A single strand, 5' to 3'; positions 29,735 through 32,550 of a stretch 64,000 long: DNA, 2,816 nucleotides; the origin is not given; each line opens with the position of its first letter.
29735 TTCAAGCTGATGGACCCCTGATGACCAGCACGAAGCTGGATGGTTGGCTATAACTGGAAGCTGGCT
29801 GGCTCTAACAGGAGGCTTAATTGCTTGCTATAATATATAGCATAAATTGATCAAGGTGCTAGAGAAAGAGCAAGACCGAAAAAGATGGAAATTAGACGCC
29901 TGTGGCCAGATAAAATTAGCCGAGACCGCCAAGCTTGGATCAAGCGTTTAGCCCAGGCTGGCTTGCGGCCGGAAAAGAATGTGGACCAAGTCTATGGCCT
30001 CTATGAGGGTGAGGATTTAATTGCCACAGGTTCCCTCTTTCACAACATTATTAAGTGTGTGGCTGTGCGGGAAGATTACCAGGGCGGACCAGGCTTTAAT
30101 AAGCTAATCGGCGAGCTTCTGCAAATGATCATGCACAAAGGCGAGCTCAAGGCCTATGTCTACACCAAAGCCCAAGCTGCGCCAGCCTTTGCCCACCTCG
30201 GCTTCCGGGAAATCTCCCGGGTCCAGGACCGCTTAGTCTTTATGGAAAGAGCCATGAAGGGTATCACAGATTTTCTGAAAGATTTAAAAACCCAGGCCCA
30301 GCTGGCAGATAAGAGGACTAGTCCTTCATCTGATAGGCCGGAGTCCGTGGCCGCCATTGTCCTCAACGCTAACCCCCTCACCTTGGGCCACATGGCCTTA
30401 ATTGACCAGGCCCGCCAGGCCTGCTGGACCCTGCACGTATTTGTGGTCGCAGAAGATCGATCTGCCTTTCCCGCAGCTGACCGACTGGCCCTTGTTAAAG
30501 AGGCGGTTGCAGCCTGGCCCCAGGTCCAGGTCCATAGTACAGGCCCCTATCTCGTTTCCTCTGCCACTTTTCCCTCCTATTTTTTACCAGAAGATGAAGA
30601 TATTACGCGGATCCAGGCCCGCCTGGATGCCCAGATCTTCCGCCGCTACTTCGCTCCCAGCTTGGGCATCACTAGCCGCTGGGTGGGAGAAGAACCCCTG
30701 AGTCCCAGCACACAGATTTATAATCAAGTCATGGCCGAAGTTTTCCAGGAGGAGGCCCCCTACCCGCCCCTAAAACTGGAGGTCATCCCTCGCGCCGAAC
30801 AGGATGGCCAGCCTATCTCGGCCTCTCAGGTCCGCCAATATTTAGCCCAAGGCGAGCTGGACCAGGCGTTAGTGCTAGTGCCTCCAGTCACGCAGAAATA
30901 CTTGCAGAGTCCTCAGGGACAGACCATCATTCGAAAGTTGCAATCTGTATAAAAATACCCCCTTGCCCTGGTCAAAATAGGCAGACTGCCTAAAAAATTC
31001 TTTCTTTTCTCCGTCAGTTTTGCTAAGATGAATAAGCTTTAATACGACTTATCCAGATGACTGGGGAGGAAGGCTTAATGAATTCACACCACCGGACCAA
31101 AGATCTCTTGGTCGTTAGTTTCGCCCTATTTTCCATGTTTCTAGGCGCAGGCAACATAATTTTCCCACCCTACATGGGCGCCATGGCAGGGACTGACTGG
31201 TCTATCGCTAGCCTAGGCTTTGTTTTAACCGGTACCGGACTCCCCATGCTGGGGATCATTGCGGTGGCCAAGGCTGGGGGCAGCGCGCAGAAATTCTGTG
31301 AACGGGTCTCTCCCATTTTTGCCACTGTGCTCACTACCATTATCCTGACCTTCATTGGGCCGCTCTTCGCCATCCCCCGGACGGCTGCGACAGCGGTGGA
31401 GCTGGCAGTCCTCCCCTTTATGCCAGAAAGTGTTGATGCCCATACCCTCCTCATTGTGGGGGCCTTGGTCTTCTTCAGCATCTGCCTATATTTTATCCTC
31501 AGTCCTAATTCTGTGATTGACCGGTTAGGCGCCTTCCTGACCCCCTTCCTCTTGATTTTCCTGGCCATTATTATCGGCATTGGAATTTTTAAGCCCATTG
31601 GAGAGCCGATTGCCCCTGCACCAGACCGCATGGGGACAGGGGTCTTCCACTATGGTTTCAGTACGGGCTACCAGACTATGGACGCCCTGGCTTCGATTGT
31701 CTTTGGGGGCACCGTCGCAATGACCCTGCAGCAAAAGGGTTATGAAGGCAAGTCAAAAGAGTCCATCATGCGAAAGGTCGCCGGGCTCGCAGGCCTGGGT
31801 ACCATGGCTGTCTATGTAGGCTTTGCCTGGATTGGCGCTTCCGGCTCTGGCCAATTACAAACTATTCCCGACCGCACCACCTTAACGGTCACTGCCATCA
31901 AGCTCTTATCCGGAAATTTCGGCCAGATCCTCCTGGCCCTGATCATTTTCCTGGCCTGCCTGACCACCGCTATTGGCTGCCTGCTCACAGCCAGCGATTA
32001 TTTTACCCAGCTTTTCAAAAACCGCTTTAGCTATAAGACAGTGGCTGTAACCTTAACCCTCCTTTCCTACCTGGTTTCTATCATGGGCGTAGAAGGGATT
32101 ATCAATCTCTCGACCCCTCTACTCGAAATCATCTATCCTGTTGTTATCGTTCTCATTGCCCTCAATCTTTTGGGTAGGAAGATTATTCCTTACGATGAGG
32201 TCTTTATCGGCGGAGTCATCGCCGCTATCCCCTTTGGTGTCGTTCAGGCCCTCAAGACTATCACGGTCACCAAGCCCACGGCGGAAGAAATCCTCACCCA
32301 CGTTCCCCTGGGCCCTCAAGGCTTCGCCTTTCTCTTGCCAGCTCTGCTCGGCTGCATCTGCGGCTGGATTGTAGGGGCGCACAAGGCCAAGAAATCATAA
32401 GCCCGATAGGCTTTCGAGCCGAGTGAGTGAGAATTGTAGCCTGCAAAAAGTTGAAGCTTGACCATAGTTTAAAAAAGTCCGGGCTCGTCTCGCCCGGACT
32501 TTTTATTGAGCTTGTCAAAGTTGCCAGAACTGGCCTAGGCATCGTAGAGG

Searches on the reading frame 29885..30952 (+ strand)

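Call 3: search_protein_families(library=pfam, proteins=[window:29885-30952:+], max_evalue=0.01)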
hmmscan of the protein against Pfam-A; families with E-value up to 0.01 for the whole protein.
window:29885-30952:+ (355 aa): 3 families
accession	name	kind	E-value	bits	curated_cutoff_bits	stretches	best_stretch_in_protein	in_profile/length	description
PF08218.17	Citrate_ly_lig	-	3.2e-63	213.2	20.9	1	155-340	1-182/182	Citrate lyase ligase C-terminal domain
PF01467.32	CTP_transf_like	-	9.2e-05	23.1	21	1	163-218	7-67/133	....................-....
PF13673.13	Acetyltransf_10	-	0.0093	16.4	23.6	0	34-115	31-115/128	Acetyltransferase (GNAT) domain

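Call 4: search_protein_families(library=ncbifam, proteins=[window:29885-30952:+], max_evalue=0.01)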
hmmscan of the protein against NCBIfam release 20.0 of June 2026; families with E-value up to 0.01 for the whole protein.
window:29885-30952:+ (355 aa): 5 families
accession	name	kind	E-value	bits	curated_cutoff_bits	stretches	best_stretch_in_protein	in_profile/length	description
TIGR00124.1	cit_ly_ligase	equivalog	3.2e-84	282.8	262.1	1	15-342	11-328/335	[citrate (pro-3S)-lyase] ligase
TIGR00125.1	cyt_tran_rel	domain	1.1e-05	25.6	27.7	1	157-209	3-61/65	adenylyltransferase/cytidyltransferase family protein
TIGR01510.1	coaD_prev_kdtB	equivalog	0.0002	21.4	103.3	1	163-225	9-73/155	pantetheine-phosphate adenylyltransferase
TIGR00482.1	TIGR00482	equivalog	0.00099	19.2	112.45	0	162-217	6-68/194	nicotinate (nicotinamide) nucleotide adenylyltransferase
NF004159.0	PRK05627.1-2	equivalog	0.0057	15.8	306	0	299-331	151-183/326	bifunctional riboflavin kinase/FAD synthetase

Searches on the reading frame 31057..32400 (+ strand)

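Call 39: search_protein_families(library=pfam, proteins=[window:31057-32400:+], max_evalue=0.01)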
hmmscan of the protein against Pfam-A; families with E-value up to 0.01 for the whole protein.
window:31057-32400:+ (447 aa): 1 family
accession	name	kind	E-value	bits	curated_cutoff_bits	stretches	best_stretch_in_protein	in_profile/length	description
PF05525.19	Branch_AA_trans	-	1.3e-115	387.3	22.3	1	14-440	2-426/429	Branched-chain amino acid transport protein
